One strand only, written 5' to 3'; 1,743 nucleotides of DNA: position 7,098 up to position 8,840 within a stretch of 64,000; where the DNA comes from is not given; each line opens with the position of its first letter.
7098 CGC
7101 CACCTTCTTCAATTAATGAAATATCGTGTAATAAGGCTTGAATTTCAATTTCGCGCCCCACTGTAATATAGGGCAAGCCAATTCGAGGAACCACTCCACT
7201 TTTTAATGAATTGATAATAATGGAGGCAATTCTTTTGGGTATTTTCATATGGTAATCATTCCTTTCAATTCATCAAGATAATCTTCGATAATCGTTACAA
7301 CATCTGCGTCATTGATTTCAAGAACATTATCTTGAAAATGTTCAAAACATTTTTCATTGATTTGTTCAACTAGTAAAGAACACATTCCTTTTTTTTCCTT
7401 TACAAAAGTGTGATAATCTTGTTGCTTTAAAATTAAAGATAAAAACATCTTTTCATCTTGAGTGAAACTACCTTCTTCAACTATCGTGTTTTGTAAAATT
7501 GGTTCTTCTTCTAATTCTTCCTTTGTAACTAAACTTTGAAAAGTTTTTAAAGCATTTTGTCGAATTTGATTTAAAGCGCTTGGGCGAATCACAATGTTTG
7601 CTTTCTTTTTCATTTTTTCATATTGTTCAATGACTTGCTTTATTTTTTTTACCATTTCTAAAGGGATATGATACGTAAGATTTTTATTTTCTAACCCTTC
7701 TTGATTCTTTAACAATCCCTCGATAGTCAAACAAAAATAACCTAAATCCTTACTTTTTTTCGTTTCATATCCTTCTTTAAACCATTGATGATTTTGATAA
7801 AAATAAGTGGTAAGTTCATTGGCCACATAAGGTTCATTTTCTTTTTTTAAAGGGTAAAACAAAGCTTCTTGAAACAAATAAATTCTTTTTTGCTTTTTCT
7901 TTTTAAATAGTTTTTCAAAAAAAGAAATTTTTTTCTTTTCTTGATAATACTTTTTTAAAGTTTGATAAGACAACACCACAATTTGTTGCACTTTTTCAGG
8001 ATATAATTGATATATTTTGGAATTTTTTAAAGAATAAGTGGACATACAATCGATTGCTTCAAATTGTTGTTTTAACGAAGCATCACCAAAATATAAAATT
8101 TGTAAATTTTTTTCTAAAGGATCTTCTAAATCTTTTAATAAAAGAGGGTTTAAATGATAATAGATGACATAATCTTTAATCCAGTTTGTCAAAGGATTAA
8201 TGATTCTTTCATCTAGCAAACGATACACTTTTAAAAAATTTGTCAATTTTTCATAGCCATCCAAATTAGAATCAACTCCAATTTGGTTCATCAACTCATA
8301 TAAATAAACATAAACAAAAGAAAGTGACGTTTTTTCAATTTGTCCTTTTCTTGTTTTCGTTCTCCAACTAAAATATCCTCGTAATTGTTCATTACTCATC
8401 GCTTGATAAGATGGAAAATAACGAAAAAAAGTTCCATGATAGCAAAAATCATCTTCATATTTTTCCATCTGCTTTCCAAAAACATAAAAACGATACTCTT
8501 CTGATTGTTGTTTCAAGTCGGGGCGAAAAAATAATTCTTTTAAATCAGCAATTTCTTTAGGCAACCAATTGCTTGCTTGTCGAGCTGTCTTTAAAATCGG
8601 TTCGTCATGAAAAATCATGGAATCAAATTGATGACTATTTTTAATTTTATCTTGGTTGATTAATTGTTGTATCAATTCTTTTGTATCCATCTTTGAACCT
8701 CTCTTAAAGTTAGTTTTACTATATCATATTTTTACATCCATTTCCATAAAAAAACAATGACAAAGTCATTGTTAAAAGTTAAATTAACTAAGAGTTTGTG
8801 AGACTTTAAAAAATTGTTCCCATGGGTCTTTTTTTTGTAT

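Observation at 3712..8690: Self-contained three-gene TerB-like / DUF2791 ATPase / Lhr-like helicase operon (Shango-like anti-phage system)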

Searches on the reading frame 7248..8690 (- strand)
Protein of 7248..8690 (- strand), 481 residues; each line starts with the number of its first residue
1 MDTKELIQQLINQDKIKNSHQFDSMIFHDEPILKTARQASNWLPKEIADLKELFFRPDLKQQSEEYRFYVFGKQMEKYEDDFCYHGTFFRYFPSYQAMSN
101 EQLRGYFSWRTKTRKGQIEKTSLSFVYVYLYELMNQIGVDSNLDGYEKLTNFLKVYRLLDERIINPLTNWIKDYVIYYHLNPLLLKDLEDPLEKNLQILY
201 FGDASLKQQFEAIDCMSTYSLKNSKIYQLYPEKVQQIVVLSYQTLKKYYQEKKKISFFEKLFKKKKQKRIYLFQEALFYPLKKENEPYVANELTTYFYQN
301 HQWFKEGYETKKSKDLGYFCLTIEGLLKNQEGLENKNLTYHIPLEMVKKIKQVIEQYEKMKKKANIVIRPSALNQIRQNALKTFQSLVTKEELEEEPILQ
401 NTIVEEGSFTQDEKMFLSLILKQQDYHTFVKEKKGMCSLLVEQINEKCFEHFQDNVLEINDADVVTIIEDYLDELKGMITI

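Call 6: search_protein_families(library=pfam, proteins=[window:7248-8690:-], max_evalue=0.01)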
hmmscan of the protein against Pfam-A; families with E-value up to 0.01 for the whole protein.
window:7248-8690:- (481 aa): 2 families
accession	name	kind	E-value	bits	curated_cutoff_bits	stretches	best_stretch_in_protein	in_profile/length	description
PF13208.11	TerB_N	-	2e-27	96.7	25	1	59-253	25-205/207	TerB N-terminal domain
PF15615.11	TerB_C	-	1.8e-13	51.4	26.3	1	360-476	11-148/148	TerB-C domain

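Call 7: search_protein_families(library=padloc, proteins=[window:7248-8690:-], max_evalue=0.01)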
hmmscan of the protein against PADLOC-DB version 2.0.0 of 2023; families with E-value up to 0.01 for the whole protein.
window:7248-8690:- (481 aa): 1 family
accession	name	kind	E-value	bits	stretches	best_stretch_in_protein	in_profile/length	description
PDLC03958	SngA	-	2.7e-57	193.6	1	55-479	71-527/528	-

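Call 8: search_protein_families(library=ncbifam, proteins=[window:7248-8690:-], max_evalue=0.01)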
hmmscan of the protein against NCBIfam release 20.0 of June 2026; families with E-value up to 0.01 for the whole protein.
window:7248-8690:- (481 aa): 0 families

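Call 25: list_cluster_members(proteins=[window:7248-8690:-, window:5944-7248:-, window:3715-5931:-, window:8787-11141:-, window:1574-3637:-])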
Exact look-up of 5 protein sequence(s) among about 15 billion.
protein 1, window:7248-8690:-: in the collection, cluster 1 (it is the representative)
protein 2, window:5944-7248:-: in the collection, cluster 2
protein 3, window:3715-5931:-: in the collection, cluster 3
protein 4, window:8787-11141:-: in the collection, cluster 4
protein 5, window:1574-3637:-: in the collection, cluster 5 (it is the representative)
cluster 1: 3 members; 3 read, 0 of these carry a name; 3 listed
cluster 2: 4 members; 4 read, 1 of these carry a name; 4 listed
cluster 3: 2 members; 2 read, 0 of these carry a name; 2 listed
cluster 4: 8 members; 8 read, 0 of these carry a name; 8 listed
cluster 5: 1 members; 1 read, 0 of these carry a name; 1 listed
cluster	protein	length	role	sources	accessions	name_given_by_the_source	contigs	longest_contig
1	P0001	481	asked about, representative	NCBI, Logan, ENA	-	-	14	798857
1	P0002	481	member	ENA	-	-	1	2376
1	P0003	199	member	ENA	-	-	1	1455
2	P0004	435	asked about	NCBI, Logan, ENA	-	-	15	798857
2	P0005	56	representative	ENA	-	-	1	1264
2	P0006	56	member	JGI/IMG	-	hypothetical protein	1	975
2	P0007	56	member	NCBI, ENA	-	-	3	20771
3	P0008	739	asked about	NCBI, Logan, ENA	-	-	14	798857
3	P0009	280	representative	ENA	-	-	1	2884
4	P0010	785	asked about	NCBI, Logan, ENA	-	-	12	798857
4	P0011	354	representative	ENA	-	-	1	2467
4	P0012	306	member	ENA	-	-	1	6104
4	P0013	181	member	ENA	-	-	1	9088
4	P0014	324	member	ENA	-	-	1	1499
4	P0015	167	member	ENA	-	-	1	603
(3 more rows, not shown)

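Call 27: find_homologous_proteins(query=window:7248-8690:-, max_evalue=0.00001)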
Query window:7248-8690:- (481 aa): 165 proteins with E <= 0.00001 among 7509 candidates; the best 120 are listed.
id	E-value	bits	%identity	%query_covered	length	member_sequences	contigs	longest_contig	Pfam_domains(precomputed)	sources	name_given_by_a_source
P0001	0.0e+0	1066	100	100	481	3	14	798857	PF13208.12,PF15615.12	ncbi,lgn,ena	-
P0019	7.7e-222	755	100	72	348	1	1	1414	PF15615.12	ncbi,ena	-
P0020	7.0e-151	521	54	100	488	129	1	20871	PF13208.12,PF15615.12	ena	-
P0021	1.1e-97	346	42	99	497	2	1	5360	PF13208.12,PF15615.12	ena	-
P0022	5.9e-86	307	35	99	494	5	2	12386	PF13208.12,PF15615.12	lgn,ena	-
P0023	2.2e-83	299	35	99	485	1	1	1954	PF13208.12,PF15615.12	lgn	-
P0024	1.3e-82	296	36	99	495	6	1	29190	PF13208.12,PF15615.12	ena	-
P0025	1.7e-82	296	34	99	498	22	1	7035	PF13208.12,PF15615.12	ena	-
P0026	6.4e-81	291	37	99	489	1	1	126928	PF13208.12,PF15615.12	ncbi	-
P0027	2.4e-80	289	33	99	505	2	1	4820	PF13208.12,PF15615.12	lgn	-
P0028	2.7e-79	285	35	99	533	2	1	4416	PF13208.12,PF15615.12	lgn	-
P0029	4.1e-79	285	35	100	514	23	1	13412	PF13208.12,PF15615.12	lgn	-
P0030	6.3e-79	284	34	95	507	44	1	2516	PF13208.12,PF15615.12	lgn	-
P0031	7.8e-79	284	34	99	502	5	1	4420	PF13208.12,PF15615.12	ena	-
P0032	1.8e-77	279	35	99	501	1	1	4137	PF13208.12,PF15615.12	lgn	-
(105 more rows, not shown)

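Call 28: find_encoding_contigs(protein=P0020, flank=10000, max_places=3)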
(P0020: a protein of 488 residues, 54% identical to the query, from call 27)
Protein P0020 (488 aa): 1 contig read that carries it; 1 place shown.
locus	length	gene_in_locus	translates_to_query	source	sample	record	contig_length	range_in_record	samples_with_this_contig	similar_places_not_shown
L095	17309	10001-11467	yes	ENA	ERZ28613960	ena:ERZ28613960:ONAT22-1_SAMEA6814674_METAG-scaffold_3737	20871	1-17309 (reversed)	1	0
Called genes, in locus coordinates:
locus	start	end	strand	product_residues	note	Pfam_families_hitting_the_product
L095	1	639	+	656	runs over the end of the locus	PF01751:Toprim, PF01131:Topoisom_bac, PF01396:Zn_ribbon_Top1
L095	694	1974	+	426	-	PF01134:GIDA, PF01266:DAO (faint), PF13450:NAD_binding_8 (weak)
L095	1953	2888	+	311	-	PF02899:Phage_int_SAM_1, PF13495:Phage_int_SAM_4 (weak), PF00589:Phage_integrase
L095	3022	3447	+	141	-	PF00011:HSP20, PF17886:ArsA_HSP20 (weak)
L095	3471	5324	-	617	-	PF07944:Beta-AFase-like_GH127_cat, PF20736:Glyco_hydro127M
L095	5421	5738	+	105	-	-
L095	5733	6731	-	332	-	PF03590:AsnA, PF00152:tRNA-synt_2 (weak)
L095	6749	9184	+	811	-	PF13298:LigD_N, PF01068:DNA_ligase_A_M, PF01331:mRNA_cap_enzyme, PF01896:DNA_primase_S (faint), PF04679:DNA_ligase_A_C, PF21686:LigD_Prim-Pol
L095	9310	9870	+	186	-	-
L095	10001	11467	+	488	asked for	PF13208:TerB_N, PF15615:TerB_C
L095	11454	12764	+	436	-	PF10923:BrxC_BrxD, PF01637:ATPase_2 (faint)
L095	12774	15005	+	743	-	PF04851:ResIII (weak), PF00270:DEAD, PF00271:Helicase_C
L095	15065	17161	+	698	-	-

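Call 29: find_encoding_contigs(protein=P0026, flank=8000, max_places=2)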
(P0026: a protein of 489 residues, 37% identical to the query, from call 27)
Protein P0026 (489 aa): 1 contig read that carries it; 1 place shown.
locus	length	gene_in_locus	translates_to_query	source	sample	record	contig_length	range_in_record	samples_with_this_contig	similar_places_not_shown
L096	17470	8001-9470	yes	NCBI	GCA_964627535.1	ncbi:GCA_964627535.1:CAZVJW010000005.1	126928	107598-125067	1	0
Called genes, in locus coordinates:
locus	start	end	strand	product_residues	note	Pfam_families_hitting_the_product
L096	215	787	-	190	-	-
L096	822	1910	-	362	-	PF00251:Glyco_hydro_32N, PF04041:Glyco_hydro_130 (faint), PF04616:Glyco_hydro_43 (faint)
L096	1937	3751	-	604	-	PF16586:DUF5060, PF13204:Apiosidase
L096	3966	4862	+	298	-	PF01381:HTH_3, PF12844:HTH_19 (weak), PF13560:HTH_31 (weak)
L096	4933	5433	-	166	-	PF13302:Acetyltransf_3, PF13420:Acetyltransf_4, PF00583:Acetyltransf_1, PF13508:Acetyltransf_7, PF08445:FR47 (weak)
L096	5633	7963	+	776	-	PF22666:Glyco_hydro_2_N2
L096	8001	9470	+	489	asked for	PF13208:TerB_N, PF15615:TerB_C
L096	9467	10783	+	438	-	PF10923:BrxC_BrxD, PF01637:ATPase_2 (faint)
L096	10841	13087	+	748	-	PF00270:DEAD, PF04851:ResIII (faint), PF00271:Helicase_C, PF22590:Cas3-like_C_2 (weak)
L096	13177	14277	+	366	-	PF26178:Rv2075c_cat (weak), PF16670:PI-PLC-C1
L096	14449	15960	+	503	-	PF00501:AMP-binding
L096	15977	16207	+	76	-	PF00550:PP-binding (weak)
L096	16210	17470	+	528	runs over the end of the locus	PF03062:MBOAT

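Call 30: find_encoding_contigs(protein=P0024, flank=8000, max_places=2)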
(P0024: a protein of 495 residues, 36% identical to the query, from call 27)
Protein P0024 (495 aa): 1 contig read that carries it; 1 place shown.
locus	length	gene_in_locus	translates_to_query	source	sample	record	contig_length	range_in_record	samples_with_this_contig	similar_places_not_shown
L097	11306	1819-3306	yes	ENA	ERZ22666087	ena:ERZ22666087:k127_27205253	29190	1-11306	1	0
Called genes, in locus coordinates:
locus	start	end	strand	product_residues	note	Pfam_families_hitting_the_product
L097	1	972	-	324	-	?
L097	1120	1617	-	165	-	PF13302:Acetyltransf_3, PF13420:Acetyltransf_4, PF00583:Acetyltransf_1, PF13508:Acetyltransf_7 (weak)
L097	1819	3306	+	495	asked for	PF13208:TerB_N, PF15615:TerB_C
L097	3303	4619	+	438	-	PF10923:BrxC_BrxD, PF13191:AAA_16 (weak)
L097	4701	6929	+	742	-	PF00270:DEAD, PF00271:Helicase_C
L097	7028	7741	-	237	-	-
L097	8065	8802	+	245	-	PF18761:Heliorhodopsin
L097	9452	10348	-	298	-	PF08843:AbiEii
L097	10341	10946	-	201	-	-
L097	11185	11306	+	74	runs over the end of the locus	PF14287:DUF4368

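Call 37: search_solved_structures(query=window:7248-8690:-, max_evalue=1)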
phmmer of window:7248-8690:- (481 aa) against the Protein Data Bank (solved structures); distinct sequences matched with E-value up to 1: 8.
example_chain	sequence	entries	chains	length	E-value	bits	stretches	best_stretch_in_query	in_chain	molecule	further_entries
4rek_A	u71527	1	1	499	0.14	14.3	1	50-86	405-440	Cholesterol oxidase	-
3cnj_A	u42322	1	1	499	0.14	14.3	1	50-86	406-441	Cholesterol oxidase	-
1ijh_A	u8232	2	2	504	0.14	14.2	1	50-86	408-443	CHOLESTEROL OXIDASE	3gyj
3gyi_A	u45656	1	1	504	0.14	14.2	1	50-86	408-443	Cholesterol oxidase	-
1b4v_A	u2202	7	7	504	0.14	14.2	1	50-86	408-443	PROTEIN (CHOLESTEROL OXIDASE) | CHOLESTEROL OXIDASE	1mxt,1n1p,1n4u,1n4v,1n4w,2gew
1b8s_A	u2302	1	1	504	0.14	14.2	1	50-86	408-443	PROTEIN (CHOLESTEROL OXIDASE)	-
4u2l_A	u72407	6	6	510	0.14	14.2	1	50-86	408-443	Cholesterol oxidase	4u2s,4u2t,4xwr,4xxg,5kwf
1cbo_A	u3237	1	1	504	0.98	11.5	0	50-85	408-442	PROTEIN (CHOLESTEROL OXIDASE)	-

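Call 52: predict_structure(alignment_id=A1)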
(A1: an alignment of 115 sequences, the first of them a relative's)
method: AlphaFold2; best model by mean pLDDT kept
length: 481 residues; sequences in the alignment: 115
mean_pLDDT: 90.3   pTM: 0.69
mean pLDDT of the five models: 90.3, 89.7, 89.6, 89.6, 89.1
residues with pLDDT >= 90: 381; 70-90: 49; 50-70: 31; < 50: 20
segments of 3 or more residues with pLDDT < 50: 391-405
pLDDT, mean of each block of 10 residues (from residue 1): 77 64 52 67 95 96 97 98 95 97 98 98 98 98 98 98 97 97 95 96 97 98 98 98 98 97 97 96 88 96 96 98 96 86 97 97 77 88 74 41 57 96 96 94 95 95 95 89 48
secondary structure, 60 per line:
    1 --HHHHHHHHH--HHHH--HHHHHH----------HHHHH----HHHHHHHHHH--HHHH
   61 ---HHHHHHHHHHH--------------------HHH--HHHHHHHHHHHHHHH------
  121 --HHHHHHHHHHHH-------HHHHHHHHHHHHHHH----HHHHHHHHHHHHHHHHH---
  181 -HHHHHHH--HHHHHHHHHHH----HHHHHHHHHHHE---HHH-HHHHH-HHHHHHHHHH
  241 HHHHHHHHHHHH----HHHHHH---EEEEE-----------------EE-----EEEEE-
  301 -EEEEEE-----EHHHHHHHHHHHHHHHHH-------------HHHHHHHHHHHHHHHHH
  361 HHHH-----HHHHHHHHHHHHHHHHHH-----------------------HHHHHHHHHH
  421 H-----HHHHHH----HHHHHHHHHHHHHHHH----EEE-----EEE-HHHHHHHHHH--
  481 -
elements in order: H3-11 H14-17 H20-25 H36-40 H45-54 H57-60 H64-74 H100-114 H123-134 H142-156 H161-177 H182-188 H191-201 H206-216 H225-229 H231-252 H257-262 E266-270 E295-299 E302-307 H314-330 H344-364 H370-387 H411-421 H427-432 H437-452 E457-459 E465-467 H469-478

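Call 56: fold_search(model_id=the predicted structure, library=pdb)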
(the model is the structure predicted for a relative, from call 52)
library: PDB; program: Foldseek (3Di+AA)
matches with E <= 10: 47; with E <= 0.001: 0
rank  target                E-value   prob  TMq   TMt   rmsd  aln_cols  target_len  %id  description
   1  9e9r                  1.8e+00  0.03  0.12  0.03  20.6       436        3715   12  The Structure of ApoB100 from Human Low-Density Lipoprotein (released 2024-12-18)
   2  6s2v_A                2.0e+00  0.02  0.09  0.11  20.8       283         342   10  Structure of the N-terminal catalytic region of T. thermophilus Rel (released 2020-07-08)
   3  9fqr_G4               2.2e+00  0.05  0.07  0.14  27.1       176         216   12  96-nm repeat of axonemal doublet microtubules from bovine sperm (released 2025-03-26)
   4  7qps_A                3.3e+00  0.02  0.10  0.13  19.1       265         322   13  Structure of Mn-free SpoT (released 2023-01-18)
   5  5a6c_A                3.8e+00  0.07  0.13  0.17  15.2       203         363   15  Concomitant binding of Afadin to LGN and F-actin directs planar spindle orientation (released 2015-12-30)
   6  9nwd_B                4.0e+00  0.04  0.11  0.06  15.0       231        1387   10  Human E3 ligase UBR4-KCMF1-calmodulin complex (N-terminal) (released 2025-06-11)
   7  9e5c_6l               4.9e+00  0.02  0.07  0.12  28.4       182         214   12  Cryo-EM structure of 96 nm repeat of microtubule doublet from T. brucei flagellum (released 2025-03-12)
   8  8glv_Kn               5.2e+00  0.06  0.07  0.14  15.4       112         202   12  96-nm repeat unit of doublet microtubules from Chlamydomonas reinhardtii flagella (released 2023-05-31)
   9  2j3w_A                5.7e+00  0.03  0.05  0.13  16.5        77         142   10  The crystal structure of the bet3-trs31-sedlin complex. (released 2006-11-27)
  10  9e5c_6m               5.7e+00  0.02  0.08  0.09  26.2       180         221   13  Cryo-EM structure of 96 nm repeat of microtubule doublet from T. brucei flagellum (released 2025-03-12)
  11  3fd8_E                6.0e+00  0.03  0.06  0.07   9.5        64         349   12  Crystal Structure of an oxidoreductase from Enterococcus faecalis (released 2009-02-03)
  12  7e6w_B                6.3e+00  0.01  0.10  0.10  14.8       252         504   10  Crystal structure of Sesquisabinene B Synthase 1 mutant G418A and F419N (released 2022-03-02)
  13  2h4m_A                6.6e+00  0.04  0.14  0.10  18.8       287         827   11  Karyopherin Beta2/Transportin-M9NLS (released 2006-10-24)
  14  4hzk_B                6.6e+00  0.03  0.10  0.06  18.6       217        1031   16  Crystal structure of free CRM1 (crystal form 2) (released 2013-01-23)
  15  7qpr_C                6.6e+00  0.02  0.12  0.10  14.1       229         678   10  Structure of full length SpoT (released 2023-01-18)
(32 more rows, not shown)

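Call 66: search_protein_families(library=pfam, proteins=[L095:9310-9867:+], max_evalue=0.001)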
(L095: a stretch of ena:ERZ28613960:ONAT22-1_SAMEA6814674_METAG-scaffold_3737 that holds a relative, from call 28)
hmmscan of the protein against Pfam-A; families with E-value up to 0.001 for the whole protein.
L095:9310-9867:+ (186 aa): 1 family
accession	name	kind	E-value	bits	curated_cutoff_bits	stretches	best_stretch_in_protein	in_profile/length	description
PF14084.11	DUF4264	-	0.00058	19.9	27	0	114-137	29-51/52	Protein of unknown function (DUF4264)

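Call 85: search_protein_representatives(protein=window:7248-8690:-)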
Query: 481 residues. Proteins with E-value up to 0.001 (for the whole library): 2106; up to 1e-10: 1404; up to 1e-30: 500. The best 150 are listed.
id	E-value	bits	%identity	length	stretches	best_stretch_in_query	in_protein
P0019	2.5e-222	755.2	100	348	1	134-481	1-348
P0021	3.6e-98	345.9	43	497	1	4-479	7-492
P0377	9.2e-87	308.3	39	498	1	4-479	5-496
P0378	1.7e-82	294.2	38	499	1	2-479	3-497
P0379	5.4e-80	286.0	40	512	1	18-479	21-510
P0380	5.3e-79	282.7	38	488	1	6-480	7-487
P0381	3.0e-78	280.2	38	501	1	9-479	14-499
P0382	2.0e-76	274.2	36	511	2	4-394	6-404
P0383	4.2e-75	269.9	36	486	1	24-479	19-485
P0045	1.2e-73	265.1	37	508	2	2-397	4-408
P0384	7.2e-73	262.5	35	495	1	14-479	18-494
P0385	7.6e-73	262.4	36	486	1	3-479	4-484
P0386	2.0e-72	261.0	36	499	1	2-479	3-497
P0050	2.2e-72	260.9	37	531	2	2-396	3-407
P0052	3.5e-72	260.2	39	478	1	26-479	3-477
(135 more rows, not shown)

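Call 93: search_protein_families(library=pfam, proteins=[window:7248-8690:-], max_evalue=10)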
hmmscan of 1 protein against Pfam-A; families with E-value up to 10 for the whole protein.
window:7248-8690:- (481 aa): 5 families
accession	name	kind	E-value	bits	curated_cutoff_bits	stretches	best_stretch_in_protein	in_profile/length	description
PF13208.11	TerB_N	-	2e-27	96.7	25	1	59-253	25-205/207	TerB N-terminal domain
PF15615.11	TerB_C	-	1.8e-13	51.4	26.3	1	360-476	11-148/148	TerB-C domain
PF13034.12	DUF3895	-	0.046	14.4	25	1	288-329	19-60/77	Protein of unknown function (DUF3895)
PF20852.2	nsP3_ZBD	-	0.1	12.7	27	1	211-251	91-131/158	Non-structural protein 3, zinc-binding domain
PF09674.15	DUF2400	-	0.14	12.6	25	1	261-364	24-125/225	Protein of unknown function (DUF2400)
